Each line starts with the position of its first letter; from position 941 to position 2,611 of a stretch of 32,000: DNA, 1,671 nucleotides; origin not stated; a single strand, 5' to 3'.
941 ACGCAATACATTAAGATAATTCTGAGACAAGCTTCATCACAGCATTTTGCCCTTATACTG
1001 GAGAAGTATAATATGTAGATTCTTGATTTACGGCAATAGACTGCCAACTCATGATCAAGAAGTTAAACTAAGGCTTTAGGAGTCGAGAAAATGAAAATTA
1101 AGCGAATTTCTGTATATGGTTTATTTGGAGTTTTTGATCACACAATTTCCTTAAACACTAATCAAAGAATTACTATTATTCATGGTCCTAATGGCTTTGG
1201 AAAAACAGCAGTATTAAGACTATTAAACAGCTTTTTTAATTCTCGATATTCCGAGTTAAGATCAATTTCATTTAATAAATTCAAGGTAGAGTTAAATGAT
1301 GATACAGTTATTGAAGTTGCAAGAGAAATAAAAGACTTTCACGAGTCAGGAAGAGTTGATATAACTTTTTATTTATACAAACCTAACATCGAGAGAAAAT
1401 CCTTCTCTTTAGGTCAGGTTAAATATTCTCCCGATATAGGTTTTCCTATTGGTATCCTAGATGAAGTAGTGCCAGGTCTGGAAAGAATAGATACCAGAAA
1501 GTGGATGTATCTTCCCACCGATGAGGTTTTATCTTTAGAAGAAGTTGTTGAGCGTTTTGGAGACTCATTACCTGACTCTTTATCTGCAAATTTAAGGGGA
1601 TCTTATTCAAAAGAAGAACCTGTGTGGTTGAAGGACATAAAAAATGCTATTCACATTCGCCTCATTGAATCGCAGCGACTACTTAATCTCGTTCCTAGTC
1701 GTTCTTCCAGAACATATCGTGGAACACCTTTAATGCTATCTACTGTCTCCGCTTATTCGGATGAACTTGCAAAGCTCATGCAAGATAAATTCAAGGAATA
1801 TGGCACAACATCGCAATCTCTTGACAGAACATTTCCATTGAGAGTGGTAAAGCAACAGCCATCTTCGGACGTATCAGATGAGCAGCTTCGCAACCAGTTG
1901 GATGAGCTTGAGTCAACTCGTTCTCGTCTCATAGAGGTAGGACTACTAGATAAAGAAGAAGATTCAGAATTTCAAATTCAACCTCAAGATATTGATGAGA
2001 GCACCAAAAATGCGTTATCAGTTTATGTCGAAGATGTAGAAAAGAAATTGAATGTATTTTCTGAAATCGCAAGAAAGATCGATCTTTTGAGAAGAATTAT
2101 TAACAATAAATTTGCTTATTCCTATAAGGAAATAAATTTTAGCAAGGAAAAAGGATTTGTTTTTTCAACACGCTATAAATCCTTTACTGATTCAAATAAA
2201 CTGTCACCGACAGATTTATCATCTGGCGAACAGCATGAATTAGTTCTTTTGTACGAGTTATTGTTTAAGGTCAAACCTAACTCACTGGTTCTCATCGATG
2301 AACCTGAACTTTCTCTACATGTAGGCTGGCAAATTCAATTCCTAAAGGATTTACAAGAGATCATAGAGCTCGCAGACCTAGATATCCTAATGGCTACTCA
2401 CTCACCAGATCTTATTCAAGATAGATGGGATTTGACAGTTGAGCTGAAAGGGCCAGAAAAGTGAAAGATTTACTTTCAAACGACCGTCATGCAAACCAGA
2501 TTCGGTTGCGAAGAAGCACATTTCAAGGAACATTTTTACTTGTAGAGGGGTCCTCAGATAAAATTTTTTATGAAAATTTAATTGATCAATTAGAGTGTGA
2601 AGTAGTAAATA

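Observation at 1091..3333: PARIS-like (AriA/AriB-type) ABC-ATPase plus DUF4435/Toprim gene pair: candidate anti-phage system in a cyanobacterium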

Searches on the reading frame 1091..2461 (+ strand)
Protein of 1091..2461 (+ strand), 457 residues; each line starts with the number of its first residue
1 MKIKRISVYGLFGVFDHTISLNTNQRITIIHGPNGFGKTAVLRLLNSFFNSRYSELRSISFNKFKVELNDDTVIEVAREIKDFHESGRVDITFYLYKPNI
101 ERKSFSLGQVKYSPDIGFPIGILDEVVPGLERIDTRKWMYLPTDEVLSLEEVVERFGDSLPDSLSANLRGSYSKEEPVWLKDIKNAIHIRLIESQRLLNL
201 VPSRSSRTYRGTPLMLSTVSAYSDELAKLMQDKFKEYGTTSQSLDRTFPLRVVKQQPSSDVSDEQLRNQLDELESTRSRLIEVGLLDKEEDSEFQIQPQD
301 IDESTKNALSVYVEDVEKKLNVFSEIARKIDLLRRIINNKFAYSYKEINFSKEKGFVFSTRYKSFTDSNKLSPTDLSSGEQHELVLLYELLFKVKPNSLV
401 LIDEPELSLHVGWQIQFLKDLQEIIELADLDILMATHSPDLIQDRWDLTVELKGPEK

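Call 3: search_protein_families(library=pfam, proteins=[window:1091-2461:+], max_evalue=1)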
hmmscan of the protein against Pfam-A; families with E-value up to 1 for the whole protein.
window:1091-2461:+ (457 aa): 14 families
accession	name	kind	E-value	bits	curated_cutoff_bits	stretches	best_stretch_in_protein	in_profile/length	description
PF13175.12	AAA_15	-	9.2e-21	75.3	32.1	2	256-442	205-374/374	AAA ATPase domain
PF13304.12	AAA_21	-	7.5e-16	59.5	27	1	27-441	1-302/304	AAA domain, putative AbiEii toxin, Type IV TA system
PF02463.25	SMC_N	-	8.7e-06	25.7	40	1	3-64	2-64/220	RecF/RecN/SMC N terminal domain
PF13476.12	AAA_23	-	3.6e-05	24.9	27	1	13-152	8-143/201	AAA domain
PF00005.33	ABC_tran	-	4.4e-05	24.6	25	1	25-51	11-37/137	ABC transporter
PF13401.12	AAA_22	-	0.00032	21.4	27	1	24-78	4-52/130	AAA domain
PF13514.12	AAA_27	-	0.0078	16.3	22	1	1-48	1-49/206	AAA domain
PF12775.13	AAA_7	-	0.019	14.9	25.8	0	21-63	29-71/181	P-loop containing dynein motor region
PF13191.12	AAA_16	-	0.051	14.5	32.6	1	26-50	25-49/167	AAA ATPase domain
PF00004.35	AAA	-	0.058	14.3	21.2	0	29-62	2-35/131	ATPase family associated with various cellular activities (AAA)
PF20720.3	nSTAND3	-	0.087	13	27.2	1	18-46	10-38/155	Novel STAND NTPase 3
PF13604.12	AAA_30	-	0.13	12.4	27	1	22-52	15-45/191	AAA domain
PF13086.12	AAA_11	-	0.19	11.9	27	0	23-46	15-38/257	AAA domain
PF13555.12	AAA_29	-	0.27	11.4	27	1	15-42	12-39/61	P-loop containing region of AAA domain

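Call 4: search_protein_families(library=padloc, proteins=[window:1091-2461:+], max_evalue=1)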
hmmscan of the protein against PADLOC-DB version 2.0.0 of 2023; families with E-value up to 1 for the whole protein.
window:1091-2461:+ (457 aa): 127 families (the best 25 are shown)
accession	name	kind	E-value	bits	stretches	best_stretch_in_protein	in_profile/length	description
PDLC04164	AriA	-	7.5e-25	85.9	2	323-447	124-241/253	-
PDLC00265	PtuA1|PtuA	-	2.8e-23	80.8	2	279-442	225-372/479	AAA ATPase domain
PDLC02979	AriA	-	3.1e-21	74.6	1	1-442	1-373/373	-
PDLC00285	PtuA1|PtuA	-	4.3e-19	67.1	1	241-443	132-331/432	AAA ATPase domain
PDLC00303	PtuA1|PtuA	-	2.4e-18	64.4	2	367-440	207-280/386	AAA ATPase domain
PDLC00283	PtuA1|PtuA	-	5.1e-18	63.4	2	275-442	177-344/448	AAA ATPase domain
PDLC02980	AriA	-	6.8e-18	63.7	2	323-442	220-303/304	-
PDLC00273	PtuA1|PtuA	-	7.3e-18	62.7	1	374-443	201-270/375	AAA ATPase domain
PDLC00266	PtuA1|PtuA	-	1.2e-17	62.4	2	362-443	298-381/483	AAA ATPase domain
PDLC00289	PtuA1|PtuA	-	1.2e-17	62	2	369-442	221-292/404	AAA ATPase domain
PDLC00305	PtuA1|PtuA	-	1.4e-14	52.2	2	398-444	246-290/392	AAA ATPase domain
PDLC04244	PDC-M01A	-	2.5e-14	51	2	359-444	307-394/482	-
PDLC03878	NsnB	-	6.2e-14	50.5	1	25-443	21-282/345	-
PDLC00308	PtuA1|PtuA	-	1.8e-13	48.3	1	364-441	268-347/449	AAA ATPase domain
PDLC04235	PDC-M01A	-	3.9e-13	47.1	2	273-444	259-418/510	-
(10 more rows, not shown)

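Call 5: search_protein_families(library=ncbifam, proteins=[window:1091-2461:+], max_evalue=1)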
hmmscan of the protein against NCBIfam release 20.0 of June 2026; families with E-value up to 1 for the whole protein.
window:1091-2461:+ (457 aa): 69 families (the best 25 are shown)
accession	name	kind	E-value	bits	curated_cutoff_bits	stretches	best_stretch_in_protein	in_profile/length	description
TIGR04435.1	restrict_AAA_1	hypoth_equivalog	2.2e-09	36.5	300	1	369-444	391-472/568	restriction system-associated AAA family ATPase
NF041760.1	PtuA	equivalog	3.2e-07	29.6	500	2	265-442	250-420/524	retron Ec78 anti-phage system effector ATPase PtuA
TIGR03864.1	PQQ_ABC_ATP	hypoth_equivalog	5.8e-06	25.9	302.25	2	18-57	19-59/236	ABC transporter, ATP-binding subunit, PQQ-dependent alcohol dehydrogenase system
NF007082.0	PRK09536.1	equivalog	1.5e-05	24.3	537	1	374-441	138-201/402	corrinoid ABC transporter ATPase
NF038234.1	retron_eff_Eco8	equivalog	2.6e-05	23.1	250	2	399-443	275-326/679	retron Eco8 family effector endonuclease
NF010068.0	PRK13548.1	equivalog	3.1e-05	23.2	261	2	20-51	25-57/261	heme ABC transporter ATP-binding protein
TIGR02673.1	FtsE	equivalog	5.3e-05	23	264.85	1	366-452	128-210/214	cell division ATP-binding protein FtsE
TIGR01189.1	ccmA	equivalog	9.1e-05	22.2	131.6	1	27-52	28-53/198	heme ABC exporter ATP-binding protein CcmA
TIGR00972.1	3a0107s01c2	equivalog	0.00014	21.3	343.2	1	17-50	20-52/248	phosphate ABC transporter ATP-binding protein PstB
NF000167.2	ABCF_Lsa_all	exception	0.00018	20.6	750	1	16-82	22-91/492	Lsa family ABC-F type ribosomal protection protein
NF000355.4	ribo_prot_ABC_F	equivalog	0.00019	20.4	380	1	17-60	21-63/499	ribosomal protection-like ABC-F family protein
TIGR02982.1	heterocyst_DevA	subfamily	0.00021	20.9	295.8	1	17-58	24-64/220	ABC exporter ATP-binding subunit, DevA family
TIGR04521.1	ECF_ATPase_2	equivalog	0.00023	20.4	330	1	369-443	138-209/279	energy-coupling factor transporter ATPase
NF008338.0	PRK11124.1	equivalog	0.00024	20.7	369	1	14-69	18-71/242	arginine ABC transporter ATP-binding protein ArtP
NF040840.2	tungstate_WtpC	equivalog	0.00024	20.5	440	1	372-438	127-190/347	tungstate ABC transporter ATP-binding protein WtpC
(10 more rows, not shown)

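Call 7: search_solved_structures(query=window:1091-2461:+, max_evalue=0.01, show_alignments=2)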
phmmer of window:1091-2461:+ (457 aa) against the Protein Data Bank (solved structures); distinct sequences matched with E-value up to 0.01: 7.
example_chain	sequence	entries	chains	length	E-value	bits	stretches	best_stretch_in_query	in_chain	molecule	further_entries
8ux9_B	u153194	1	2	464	1.8e-12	50.2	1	304-450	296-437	AriA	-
8v45_A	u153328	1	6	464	2.2e-12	50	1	304-450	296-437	AriA antitoxin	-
8v46_A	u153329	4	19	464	5.1e-12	48.7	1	304-450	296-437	AriA antitoxin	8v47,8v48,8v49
6p74_A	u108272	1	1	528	1.7e-05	27.3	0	27-94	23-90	Putative ATP-dependent endonuclease of the OLD family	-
8ee4_A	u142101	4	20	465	0.0003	23.1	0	394-443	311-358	PtuA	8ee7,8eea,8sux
9vkz_A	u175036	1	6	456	0.0046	19.2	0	384-442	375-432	Retron Ec78 probable ATPase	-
9vh1_D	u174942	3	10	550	0.0072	18.6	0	384-442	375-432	Retron Ec78 probable ATPase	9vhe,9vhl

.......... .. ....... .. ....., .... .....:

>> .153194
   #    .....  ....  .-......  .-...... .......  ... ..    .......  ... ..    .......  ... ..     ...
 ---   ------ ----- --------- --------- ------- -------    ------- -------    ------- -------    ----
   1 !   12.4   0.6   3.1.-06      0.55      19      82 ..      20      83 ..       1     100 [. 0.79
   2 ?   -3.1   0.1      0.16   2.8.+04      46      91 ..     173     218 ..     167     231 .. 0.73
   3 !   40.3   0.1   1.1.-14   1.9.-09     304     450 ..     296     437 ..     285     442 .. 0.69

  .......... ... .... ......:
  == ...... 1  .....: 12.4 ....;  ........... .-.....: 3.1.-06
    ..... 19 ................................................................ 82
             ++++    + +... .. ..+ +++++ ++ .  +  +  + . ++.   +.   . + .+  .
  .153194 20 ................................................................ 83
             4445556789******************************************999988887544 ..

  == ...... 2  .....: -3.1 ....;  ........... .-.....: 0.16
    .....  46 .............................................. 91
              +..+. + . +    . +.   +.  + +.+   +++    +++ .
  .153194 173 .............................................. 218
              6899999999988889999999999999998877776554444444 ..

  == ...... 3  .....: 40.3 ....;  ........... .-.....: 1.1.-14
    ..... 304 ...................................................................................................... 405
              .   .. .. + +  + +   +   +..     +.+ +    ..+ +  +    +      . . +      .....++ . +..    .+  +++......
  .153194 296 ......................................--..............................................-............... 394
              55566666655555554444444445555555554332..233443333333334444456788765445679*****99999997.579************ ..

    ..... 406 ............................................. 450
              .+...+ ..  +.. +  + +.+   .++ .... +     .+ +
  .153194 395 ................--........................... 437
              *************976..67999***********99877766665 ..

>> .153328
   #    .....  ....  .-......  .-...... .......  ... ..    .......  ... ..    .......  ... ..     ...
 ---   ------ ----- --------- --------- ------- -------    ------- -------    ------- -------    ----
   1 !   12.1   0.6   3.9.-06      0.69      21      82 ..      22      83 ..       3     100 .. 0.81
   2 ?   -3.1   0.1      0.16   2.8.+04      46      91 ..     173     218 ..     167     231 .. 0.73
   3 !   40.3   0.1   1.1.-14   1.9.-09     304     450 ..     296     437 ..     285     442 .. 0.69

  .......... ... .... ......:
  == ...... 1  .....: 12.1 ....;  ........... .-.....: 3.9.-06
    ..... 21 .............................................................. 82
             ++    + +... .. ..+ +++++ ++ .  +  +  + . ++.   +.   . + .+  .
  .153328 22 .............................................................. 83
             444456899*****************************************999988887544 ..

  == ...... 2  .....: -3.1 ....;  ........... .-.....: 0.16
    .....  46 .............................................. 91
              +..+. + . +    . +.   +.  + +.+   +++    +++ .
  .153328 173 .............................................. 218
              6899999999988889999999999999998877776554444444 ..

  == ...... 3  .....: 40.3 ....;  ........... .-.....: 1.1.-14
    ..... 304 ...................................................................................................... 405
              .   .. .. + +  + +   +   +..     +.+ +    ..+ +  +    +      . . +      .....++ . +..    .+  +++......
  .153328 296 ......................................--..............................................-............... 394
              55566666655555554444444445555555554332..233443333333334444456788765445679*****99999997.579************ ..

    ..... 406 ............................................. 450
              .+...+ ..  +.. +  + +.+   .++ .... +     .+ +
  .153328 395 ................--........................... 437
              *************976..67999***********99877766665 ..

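Call 33: find_homologous_proteins(query=window:1091-2461:+)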
Query window:1091-2461:+ (457 aa): 6781 proteins with E <= 0.001 among 8000 candidates; the best 120 are listed.
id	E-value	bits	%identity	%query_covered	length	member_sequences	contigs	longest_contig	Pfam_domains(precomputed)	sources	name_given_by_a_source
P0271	1.4e-295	998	100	100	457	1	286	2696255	PF13175.13,PF13476.13,PF02463.26,PF13304.13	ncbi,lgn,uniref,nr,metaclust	ncbi:AAA family ATPase [Synechococcus elongatus]|uniref:ATPase n=2 Tax=Synechococcus elongatus TaxID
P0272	1.5e-260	883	88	100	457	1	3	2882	PF13175.13,PF13304.13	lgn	-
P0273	1.9e-260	882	88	100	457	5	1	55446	PF00005.34,PF13175.13,PF13304.13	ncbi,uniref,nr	ncbi:AAA family ATPase [Nodosilinea sp. LEGE 07088]|uniref:AAA family ATPase n=1 Tax=Nodosilinea sp.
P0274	4.4e-247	838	84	100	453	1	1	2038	PF00005.34,PF13175.13,PF13476.13,PF13304.13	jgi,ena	jgi:predicted ATP-binding protein involved in virulence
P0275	5.2e-241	818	81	100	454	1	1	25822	PF00005.34,PF13175.13,PF13476.13,PF13304.13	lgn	-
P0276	2.9e-239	812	81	100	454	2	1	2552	PF13175.13,PF13476.13,PF13304.13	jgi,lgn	jgi:predicted ATP-binding protein involved in virulence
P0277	2.9e-229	779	77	100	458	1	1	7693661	PF00005.34,PF13175.13,PF13476.13,PF13304.13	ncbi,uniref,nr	ncbi:AAA family ATPase [Adonisia turfae]|uniref:Excinuclease n=1 Tax=Adonisia turfae CCMR0081 TaxID=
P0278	3.2e-224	763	78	100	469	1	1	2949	PF13175.13,PF13476.13,PF13304.13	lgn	-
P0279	4.3e-224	762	76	100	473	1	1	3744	PF13175.13,PF13304.13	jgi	jgi:predicted ATP-binding protein involved in virulence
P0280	6.6e-220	749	76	100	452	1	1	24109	PF13175.13,PF13476.13,PF13304.13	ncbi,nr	ncbi:MAG: AAA family ATPase [Oculatellaceae cyanobacterium bins.114]|nr:AAA family ATPase [Oculatell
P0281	6.6e-220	749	75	100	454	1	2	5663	PF13175.13,PF13476.13,PF13304.13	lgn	-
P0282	1.4e-219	748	76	100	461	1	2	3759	PF13175.13,PF13476.13,PF13304.13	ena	-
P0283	2.2e-215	734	74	100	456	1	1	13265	PF13175.13,PF13476.13,PF13304.13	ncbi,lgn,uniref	ncbi:AAA family ATPase [Allocoleopsis sp.]|uniref:AAA family ATPase n=1 Tax=Allocoleopsis sp. TaxID=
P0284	8.8e-214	728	74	100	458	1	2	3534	PF13175.13,PF13476.13,PF13304.13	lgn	-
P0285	2.9e-213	727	74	100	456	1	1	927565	PF13175.13,PF13476.13,PF13304.13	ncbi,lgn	ncbi:MAG: AAA family ATPase [Nostochopsis sp.]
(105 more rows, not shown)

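Call 92: search_solved_structures(query=A4, max_evalue=0.001, show_alignments=1)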
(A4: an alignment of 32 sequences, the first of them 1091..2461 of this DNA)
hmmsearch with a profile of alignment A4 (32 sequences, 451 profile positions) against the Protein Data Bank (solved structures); distinct sequences matched with E-value up to 0.001: 21.
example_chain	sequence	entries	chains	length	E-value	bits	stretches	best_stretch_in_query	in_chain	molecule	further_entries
8v45_A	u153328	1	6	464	3e-23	85.9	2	366-439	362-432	AriA antitoxin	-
8ux9_B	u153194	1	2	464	3.4e-23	85.7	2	366-439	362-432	AriA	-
8v46_A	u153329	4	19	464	2.7e-22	82.7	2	366-439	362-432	AriA antitoxin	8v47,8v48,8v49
8ee4_A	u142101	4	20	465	4.7e-12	49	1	389-439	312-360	PtuA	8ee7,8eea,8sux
6p74_A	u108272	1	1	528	2.4e-09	40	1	4-82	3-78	Putative ATP-dependent endonuclease of the OLD family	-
9kjx_B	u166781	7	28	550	1e-07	34.7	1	379-436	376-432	AAA family ATPase | Retron I-A effector PtuA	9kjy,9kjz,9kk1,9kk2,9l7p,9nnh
9e8z_C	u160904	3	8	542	1e-07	34.7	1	360-436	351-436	Retron Ec83 probable ATPase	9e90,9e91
9vkz_A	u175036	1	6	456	1.7e-07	33.9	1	379-436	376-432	Retron Ec78 probable ATPase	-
9u9y_A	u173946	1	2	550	1.9e-07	33.8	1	379-436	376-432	AAA family ATPase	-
9vh1_D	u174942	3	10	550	2.4e-07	33.5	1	379-436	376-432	Retron Ec78 probable ATPase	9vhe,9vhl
22bu_B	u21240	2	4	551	6e-07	32.1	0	389-437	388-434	AAA family ATPase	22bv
9nnb_C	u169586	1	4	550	9.9e-07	31.4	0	379-436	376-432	Retron I-A effector PtuA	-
9n69_A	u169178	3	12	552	1e-06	31.4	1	364-438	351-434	AAA family ATPase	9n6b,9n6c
9nnk_C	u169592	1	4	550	1.8e-06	30.6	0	389-436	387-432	Retreon I-A effector PtuA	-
4hzi_A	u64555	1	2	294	5.2e-06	29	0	361-448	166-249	ABC transporter ATP-binding protein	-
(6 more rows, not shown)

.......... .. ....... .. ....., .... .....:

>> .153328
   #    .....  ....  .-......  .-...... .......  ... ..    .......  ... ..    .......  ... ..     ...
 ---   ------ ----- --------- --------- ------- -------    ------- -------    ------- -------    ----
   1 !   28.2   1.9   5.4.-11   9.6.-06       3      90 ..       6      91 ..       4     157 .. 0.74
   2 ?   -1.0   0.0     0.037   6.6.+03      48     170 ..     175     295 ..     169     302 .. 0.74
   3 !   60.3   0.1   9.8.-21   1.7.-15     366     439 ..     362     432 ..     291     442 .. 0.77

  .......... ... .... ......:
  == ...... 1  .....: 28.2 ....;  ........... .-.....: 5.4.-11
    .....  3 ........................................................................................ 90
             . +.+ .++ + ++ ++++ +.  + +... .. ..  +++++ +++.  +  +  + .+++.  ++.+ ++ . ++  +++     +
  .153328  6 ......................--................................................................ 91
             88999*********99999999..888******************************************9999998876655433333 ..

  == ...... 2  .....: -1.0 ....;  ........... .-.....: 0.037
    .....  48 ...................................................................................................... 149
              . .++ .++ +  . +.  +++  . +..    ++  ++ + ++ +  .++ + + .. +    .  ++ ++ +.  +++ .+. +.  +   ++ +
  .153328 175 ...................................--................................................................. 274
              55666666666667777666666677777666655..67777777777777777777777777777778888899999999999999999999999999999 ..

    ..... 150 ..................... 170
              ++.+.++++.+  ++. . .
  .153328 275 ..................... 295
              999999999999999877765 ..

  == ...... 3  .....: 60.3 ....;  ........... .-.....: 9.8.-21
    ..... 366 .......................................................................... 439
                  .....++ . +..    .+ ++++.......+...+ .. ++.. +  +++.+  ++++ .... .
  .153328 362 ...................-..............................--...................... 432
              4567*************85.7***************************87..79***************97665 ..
